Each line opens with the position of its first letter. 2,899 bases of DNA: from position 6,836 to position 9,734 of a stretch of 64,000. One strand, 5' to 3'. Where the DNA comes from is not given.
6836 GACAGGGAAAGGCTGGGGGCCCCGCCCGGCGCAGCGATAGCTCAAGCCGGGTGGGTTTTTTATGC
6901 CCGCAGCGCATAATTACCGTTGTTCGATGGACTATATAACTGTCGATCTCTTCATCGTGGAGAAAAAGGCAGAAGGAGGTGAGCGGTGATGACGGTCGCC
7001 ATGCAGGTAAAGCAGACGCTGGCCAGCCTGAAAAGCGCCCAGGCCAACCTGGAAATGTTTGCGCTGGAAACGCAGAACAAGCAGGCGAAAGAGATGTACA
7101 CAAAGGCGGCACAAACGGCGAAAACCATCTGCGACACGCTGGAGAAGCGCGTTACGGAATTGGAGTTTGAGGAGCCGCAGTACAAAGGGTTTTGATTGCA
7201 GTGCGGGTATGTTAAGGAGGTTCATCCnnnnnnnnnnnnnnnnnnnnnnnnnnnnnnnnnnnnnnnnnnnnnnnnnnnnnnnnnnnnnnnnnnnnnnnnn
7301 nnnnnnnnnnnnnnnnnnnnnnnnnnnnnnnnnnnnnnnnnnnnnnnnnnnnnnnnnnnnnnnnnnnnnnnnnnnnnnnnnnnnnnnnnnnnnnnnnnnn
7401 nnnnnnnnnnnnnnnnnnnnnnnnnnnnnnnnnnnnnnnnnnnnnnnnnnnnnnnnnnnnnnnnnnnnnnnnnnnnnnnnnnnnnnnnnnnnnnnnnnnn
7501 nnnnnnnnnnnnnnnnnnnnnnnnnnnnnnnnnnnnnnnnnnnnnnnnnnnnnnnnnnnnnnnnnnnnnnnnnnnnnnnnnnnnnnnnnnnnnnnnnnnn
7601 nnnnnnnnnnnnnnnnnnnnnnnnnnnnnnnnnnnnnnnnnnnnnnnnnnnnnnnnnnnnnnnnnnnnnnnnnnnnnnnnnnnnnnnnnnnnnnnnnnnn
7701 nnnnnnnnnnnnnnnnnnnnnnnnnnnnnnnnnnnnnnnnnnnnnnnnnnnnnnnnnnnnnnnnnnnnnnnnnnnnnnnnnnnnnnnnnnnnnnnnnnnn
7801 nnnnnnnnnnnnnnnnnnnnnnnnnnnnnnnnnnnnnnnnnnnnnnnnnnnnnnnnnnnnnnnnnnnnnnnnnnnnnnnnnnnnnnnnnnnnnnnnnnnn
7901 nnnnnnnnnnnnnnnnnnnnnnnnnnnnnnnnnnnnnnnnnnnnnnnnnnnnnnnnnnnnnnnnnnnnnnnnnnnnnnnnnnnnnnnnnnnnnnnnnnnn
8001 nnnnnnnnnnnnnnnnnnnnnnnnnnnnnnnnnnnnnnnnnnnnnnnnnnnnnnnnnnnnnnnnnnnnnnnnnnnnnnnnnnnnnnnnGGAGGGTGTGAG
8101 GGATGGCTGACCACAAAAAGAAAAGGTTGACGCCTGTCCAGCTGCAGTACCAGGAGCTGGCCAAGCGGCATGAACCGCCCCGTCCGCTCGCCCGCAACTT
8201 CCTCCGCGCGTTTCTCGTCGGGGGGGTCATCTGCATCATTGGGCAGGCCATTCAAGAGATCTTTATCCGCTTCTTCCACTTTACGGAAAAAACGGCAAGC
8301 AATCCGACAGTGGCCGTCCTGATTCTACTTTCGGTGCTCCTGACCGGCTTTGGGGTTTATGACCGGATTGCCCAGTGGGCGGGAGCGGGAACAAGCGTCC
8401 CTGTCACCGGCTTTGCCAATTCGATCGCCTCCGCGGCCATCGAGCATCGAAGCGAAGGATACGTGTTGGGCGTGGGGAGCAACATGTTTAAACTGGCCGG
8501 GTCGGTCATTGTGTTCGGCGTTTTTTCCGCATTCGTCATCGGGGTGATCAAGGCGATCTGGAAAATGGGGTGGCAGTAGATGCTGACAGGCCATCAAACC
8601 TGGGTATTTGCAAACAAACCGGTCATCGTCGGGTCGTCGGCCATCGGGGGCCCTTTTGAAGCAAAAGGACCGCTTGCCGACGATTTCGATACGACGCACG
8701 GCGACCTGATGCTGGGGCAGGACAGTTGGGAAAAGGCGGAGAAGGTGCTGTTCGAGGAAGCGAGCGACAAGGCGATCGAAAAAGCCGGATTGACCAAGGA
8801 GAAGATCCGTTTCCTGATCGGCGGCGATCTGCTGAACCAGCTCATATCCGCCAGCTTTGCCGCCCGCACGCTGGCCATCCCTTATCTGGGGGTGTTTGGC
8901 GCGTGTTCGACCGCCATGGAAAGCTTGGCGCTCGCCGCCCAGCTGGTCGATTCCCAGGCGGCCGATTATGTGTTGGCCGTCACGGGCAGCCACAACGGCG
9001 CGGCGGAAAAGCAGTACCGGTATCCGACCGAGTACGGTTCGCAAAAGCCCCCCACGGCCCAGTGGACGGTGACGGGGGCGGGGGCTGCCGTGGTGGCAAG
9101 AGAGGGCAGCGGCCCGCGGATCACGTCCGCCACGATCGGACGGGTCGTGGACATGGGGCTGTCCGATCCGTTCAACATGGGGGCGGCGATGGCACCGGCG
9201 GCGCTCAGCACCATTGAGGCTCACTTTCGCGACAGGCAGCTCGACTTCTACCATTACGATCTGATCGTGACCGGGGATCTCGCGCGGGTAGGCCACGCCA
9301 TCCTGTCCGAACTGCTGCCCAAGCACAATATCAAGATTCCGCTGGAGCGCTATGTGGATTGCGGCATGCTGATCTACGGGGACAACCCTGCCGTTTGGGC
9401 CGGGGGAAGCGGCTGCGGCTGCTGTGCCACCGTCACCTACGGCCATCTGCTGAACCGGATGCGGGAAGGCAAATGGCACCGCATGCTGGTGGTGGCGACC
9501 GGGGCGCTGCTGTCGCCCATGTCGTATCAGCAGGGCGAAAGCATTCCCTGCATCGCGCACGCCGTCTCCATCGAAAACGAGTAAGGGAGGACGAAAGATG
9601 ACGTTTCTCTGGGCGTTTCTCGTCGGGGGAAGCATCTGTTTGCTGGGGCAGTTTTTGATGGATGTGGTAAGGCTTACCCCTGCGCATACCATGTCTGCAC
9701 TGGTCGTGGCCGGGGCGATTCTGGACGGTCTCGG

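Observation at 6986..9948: Complete five-gene spoVA2mob-type operon (DUF1657, 2Duf, SpoVAC, SpoVAD, SpoVAEb)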

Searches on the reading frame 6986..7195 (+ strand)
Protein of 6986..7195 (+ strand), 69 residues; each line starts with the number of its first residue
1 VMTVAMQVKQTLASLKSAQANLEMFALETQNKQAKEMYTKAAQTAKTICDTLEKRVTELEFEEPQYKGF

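Call 3: search_protein_families(library=pfam, proteins=[window:6986-7195:+], max_evalue=0.01)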
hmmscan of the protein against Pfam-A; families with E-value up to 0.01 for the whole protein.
window:6986-7195:+ (69 aa): 2 families
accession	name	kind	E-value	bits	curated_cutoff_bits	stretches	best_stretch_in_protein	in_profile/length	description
PF07870.16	DUF1657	-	2.4e-21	75.8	27.7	1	8-56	1-49/49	Protein of unknown function (DUF1657)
PF07875.18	Coat_F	-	0.0084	16.8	25.7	0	11-43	9-41/63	Coat F domain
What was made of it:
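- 6986..7195 (+): DUF1657 gene; the probable start is ATG 6989. PF07870 E=2.4e-21 (call 3).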

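Call 4: search_protein_families(library=ncbifam, proteins=[window:6986-7195:+], max_evalue=0.01)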
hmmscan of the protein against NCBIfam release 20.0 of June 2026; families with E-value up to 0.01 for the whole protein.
window:6986-7195:+ (69 aa): 0 families

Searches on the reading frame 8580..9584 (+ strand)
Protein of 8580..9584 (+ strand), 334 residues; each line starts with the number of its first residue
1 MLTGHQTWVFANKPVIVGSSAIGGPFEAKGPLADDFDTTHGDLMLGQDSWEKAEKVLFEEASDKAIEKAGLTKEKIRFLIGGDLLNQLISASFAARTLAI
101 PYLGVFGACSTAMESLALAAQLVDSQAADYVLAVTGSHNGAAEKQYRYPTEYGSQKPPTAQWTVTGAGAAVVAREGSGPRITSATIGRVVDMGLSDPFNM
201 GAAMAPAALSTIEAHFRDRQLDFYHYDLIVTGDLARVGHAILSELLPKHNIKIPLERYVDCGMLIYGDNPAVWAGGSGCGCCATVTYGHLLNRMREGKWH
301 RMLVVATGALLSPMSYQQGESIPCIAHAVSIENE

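Call 3: search_protein_families(library=pfam, proteins=[window:8580-9584:+], max_evalue=0.01)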
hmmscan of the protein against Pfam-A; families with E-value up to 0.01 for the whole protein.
window:8580-9584:+ (334 aa): 2 families
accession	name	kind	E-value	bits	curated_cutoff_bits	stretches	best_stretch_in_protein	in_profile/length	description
PF07451.17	SpoVAD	-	2.4e-155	516.7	22.1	1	4-332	1-329/329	Stage V sporulation protein AD (SpoVAD)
PF08545.16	ACP_syn_III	-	0.0017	18.6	24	0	108-175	6-64/80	3-Oxoacyl-[acyl-carrier-protein (ACP)] synthase III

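Call 4: search_protein_families(library=ncbifam, proteins=[window:8580-9584:+], max_evalue=0.01)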
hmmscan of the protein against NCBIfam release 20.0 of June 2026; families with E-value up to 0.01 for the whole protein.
window:8580-9584:+ (334 aa): 8 families
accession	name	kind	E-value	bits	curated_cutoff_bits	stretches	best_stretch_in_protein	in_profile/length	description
NF009069.0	PRK12404.1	subfamily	2.2e-179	595.6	442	1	1-333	1-333/338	stage V sporulation protein AD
TIGR02845.1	spore_V_AD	equivalog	1.6e-152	507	411.8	1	5-332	1-327/327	stage V sporulation protein AD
NF006160.0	PRK08304.1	subfamily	4.6e-147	489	402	1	3-333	5-335/337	stage V sporulation protein AD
NF006102.0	PRK08256.1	subfamily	0.00066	18.8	436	1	55-135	25-108/394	lipid-transfer protein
NF004810.0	PRK06157.1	equivalog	0.0018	17.5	403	1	48-134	21-113/400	acetyl-CoA acetyltransferase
TIGR01930.1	AcCoA-C-Actrans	subfamily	0.0044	16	240.55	0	55-133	22-107/385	acetyl-CoA C-acyltransferase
NF004720.0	PRK06064.1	subfamily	0.0053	15.6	420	1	49-134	17-110/389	thiolase domain-containing protein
NF040746.1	reduct_C_beta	equivalog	0.009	14.5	450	0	107-218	255-363/477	glycine/sarcosine/betaine reductase complex component C subunit beta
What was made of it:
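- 8580..9584 (+): spoVAD. PF07451 E=2.4e-155; NF009069 596 bits (calls 3, 4).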
